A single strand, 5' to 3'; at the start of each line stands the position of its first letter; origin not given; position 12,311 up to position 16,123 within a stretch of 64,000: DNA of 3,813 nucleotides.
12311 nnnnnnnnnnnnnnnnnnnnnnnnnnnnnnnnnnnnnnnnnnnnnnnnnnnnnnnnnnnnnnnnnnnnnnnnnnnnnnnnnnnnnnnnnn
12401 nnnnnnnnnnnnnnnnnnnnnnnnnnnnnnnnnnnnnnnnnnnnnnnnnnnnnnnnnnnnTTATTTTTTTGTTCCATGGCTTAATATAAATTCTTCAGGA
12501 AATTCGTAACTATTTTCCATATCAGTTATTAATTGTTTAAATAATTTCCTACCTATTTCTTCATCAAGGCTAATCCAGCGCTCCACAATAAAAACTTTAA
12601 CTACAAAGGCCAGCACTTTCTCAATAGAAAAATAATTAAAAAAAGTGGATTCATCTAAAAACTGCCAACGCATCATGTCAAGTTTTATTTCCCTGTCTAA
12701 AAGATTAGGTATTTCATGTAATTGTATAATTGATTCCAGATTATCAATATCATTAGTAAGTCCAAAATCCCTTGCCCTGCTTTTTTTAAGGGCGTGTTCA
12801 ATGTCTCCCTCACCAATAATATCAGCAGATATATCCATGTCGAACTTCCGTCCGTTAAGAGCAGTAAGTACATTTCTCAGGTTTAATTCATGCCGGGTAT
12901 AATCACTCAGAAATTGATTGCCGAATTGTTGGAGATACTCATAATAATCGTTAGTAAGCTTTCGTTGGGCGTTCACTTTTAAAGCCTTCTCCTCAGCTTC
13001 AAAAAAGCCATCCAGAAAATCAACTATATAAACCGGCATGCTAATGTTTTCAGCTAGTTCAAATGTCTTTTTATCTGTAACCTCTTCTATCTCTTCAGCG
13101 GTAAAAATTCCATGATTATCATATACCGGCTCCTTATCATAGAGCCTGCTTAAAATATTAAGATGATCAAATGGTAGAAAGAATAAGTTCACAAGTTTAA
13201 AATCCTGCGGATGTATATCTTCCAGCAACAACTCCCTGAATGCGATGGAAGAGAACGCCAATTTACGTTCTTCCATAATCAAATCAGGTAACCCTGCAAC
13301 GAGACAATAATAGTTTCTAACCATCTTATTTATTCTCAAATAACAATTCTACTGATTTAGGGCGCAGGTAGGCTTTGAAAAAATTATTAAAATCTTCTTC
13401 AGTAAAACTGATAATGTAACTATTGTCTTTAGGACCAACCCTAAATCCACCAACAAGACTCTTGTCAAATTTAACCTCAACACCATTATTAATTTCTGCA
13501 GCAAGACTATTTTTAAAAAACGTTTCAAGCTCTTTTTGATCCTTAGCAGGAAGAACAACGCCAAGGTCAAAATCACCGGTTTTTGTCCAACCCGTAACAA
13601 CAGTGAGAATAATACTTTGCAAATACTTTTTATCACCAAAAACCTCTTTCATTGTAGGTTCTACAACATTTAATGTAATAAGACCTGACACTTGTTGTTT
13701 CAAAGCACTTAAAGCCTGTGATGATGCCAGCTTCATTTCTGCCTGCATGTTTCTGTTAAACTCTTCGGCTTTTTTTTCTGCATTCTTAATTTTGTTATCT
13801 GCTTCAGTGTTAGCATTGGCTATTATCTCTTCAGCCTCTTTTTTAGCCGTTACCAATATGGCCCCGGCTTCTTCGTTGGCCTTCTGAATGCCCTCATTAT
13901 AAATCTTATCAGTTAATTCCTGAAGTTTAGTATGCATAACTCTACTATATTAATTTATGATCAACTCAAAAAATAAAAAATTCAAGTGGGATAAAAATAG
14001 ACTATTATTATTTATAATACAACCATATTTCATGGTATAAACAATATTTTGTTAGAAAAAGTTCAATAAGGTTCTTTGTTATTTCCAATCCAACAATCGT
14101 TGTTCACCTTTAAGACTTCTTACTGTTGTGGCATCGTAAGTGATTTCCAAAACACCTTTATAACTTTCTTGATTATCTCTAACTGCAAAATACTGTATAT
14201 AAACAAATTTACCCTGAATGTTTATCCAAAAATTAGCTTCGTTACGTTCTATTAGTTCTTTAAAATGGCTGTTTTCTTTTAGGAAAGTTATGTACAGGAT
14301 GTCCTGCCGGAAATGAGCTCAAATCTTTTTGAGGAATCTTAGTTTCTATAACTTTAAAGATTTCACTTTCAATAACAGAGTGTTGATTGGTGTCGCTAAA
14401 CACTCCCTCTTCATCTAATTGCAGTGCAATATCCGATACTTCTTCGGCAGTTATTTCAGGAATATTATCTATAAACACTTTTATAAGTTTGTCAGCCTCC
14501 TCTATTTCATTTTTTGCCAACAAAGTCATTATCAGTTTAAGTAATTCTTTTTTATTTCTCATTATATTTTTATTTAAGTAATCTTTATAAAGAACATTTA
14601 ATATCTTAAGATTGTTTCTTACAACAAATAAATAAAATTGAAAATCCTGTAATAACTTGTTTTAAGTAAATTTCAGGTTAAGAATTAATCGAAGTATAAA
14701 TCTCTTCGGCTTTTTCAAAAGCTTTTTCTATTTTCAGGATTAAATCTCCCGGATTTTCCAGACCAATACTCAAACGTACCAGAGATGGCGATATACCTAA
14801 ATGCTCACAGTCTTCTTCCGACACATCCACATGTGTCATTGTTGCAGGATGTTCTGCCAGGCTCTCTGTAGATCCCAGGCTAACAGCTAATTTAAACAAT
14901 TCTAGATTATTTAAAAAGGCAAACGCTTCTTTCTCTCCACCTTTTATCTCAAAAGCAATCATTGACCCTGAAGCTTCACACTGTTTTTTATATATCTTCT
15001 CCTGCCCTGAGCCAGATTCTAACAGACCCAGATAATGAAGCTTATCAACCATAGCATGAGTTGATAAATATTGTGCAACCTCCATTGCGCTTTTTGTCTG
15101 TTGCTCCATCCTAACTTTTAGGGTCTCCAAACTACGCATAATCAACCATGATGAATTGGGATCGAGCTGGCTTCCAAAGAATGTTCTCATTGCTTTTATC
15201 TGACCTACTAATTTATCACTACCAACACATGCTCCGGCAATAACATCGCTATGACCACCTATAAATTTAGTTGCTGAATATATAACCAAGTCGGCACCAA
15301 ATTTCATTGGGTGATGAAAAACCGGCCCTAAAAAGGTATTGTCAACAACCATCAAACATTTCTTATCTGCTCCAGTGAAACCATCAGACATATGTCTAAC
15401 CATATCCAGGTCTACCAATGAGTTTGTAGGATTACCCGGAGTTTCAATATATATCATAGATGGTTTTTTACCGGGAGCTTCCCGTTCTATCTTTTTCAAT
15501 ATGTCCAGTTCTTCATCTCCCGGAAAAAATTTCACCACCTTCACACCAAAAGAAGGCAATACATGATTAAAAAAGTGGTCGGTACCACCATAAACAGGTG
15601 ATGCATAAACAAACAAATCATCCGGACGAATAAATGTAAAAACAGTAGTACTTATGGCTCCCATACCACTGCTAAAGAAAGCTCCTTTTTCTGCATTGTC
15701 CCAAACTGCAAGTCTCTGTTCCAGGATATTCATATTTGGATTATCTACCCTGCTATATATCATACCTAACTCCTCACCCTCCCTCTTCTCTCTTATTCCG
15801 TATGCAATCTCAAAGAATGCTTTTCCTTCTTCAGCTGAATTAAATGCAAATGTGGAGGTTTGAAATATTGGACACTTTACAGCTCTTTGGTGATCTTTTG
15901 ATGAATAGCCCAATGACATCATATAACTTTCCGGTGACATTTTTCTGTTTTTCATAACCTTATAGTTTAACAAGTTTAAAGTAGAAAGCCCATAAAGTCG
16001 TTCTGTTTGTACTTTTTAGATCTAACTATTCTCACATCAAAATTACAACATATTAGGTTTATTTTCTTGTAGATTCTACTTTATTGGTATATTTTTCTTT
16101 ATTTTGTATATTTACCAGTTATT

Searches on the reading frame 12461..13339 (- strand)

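Call 71: search_protein_families(library=pfam, proteins=[window:12461-13339:-], max_evalue=0.00001)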
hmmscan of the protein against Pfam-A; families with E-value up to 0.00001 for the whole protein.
window:12461-13339:- (292 aa): 1 family
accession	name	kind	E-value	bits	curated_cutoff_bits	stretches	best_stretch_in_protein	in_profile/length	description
PF10962.13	DUF2764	-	6.8e-68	229.7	24.1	1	8-276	2-269/271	Protein of unknown function (DUF2764)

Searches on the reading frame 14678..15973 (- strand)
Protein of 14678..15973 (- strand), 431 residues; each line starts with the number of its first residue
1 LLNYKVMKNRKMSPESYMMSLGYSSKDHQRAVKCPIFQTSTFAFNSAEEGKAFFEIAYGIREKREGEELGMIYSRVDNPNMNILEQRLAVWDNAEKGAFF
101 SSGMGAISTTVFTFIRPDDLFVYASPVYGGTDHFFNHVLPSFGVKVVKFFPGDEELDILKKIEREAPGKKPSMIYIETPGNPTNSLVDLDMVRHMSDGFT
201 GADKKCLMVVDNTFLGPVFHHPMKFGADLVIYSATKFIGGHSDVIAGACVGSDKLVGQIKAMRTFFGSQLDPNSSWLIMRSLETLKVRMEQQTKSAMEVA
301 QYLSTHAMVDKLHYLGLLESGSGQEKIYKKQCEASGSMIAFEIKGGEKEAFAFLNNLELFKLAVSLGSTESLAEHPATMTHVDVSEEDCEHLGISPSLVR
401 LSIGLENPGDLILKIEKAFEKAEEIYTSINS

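Call 71: search_protein_families(library=pfam, proteins=[window:14678-15973:-], max_evalue=0.00001)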
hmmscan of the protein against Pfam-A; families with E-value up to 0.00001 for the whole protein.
window:14678-15973:- (431 aa): 2 families
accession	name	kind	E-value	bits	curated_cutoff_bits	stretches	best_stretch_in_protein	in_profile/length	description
PF01053.26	Cys_Met_Meta_PP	-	2.1e-106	356.2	27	1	20-420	6-381/381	Cys/Met metabolism PLP-dependent enzyme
PF00155.27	Aminotran_1_2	-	5.7e-08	32.8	19.7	1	89-284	52-264/361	Aminotransferase class I and II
